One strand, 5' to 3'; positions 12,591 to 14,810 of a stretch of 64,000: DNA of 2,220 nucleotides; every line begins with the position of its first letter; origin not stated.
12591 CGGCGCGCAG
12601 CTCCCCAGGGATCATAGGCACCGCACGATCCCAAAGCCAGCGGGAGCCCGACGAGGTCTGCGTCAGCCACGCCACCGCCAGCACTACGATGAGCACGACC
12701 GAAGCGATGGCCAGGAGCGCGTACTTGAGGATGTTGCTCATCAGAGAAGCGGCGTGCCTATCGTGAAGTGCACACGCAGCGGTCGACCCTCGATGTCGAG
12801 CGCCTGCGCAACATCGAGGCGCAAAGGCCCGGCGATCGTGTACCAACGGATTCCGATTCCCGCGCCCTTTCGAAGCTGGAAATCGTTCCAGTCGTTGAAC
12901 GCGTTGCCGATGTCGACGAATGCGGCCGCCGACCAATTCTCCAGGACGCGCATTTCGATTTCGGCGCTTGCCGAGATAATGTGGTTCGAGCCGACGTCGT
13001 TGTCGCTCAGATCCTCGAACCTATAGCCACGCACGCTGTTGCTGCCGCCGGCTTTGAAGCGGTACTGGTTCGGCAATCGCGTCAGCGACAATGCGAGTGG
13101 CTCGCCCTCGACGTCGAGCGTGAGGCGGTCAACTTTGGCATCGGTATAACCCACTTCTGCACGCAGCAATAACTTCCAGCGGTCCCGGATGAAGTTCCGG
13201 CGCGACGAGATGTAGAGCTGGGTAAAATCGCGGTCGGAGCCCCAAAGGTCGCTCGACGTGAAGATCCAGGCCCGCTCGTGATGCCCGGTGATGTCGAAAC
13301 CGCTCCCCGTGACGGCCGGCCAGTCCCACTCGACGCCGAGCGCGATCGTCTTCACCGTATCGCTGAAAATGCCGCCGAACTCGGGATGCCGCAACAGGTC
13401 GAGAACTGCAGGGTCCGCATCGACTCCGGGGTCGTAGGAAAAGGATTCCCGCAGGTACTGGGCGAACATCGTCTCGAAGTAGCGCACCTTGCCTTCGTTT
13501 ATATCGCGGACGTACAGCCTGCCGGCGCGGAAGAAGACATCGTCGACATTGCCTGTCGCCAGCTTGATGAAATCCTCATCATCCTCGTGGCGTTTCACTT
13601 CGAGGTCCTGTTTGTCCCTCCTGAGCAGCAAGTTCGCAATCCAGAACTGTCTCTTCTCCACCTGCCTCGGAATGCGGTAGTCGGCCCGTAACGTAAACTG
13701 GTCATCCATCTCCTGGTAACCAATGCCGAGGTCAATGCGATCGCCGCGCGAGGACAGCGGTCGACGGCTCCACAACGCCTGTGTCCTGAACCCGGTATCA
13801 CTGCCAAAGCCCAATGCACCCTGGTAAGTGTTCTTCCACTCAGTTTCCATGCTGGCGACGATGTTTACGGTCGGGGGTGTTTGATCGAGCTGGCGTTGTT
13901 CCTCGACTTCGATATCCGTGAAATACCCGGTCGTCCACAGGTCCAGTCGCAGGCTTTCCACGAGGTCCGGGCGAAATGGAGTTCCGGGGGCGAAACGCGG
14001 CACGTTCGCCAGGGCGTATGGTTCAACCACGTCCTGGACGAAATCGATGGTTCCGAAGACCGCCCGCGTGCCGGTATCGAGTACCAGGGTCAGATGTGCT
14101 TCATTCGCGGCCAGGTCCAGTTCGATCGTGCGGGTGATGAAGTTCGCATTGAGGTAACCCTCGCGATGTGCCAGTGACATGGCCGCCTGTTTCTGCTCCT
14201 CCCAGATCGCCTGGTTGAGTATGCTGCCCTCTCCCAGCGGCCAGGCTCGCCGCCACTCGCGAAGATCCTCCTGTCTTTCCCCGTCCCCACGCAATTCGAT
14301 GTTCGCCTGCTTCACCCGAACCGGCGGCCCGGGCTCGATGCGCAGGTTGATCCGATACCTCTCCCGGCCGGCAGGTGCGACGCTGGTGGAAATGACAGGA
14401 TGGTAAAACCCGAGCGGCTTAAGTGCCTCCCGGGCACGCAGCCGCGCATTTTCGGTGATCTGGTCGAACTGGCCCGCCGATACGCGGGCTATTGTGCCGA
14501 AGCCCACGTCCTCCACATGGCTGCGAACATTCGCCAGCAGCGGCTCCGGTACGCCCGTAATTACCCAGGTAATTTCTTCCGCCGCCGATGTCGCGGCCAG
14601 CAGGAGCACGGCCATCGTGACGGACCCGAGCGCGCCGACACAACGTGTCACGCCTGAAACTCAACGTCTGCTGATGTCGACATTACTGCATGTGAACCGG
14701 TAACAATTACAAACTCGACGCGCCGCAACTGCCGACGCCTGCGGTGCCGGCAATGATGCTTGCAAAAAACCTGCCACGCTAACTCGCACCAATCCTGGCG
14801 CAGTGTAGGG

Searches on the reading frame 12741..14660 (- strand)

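Call 13: search_protein_families(library=pfam, proteins=[window:12741-14660:-], max_evalue=0.0001)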
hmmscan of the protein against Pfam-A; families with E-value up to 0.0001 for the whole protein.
window:12741-14660:- (639 aa): 3 families
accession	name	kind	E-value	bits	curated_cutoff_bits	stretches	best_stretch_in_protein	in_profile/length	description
PF01103.29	Omp85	-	4.1e-19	69.7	24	1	474-636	150-323/325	Omp85 superfamily domain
PF07244.20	POTRA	-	3e-11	44.3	21.3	0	132-196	15-78/79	Surface antigen variable number repeat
PF17243.7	POTRA_TamA_1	-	5.4e-10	39.7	26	1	34-110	4-74/74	POTRA domain TamA domain 1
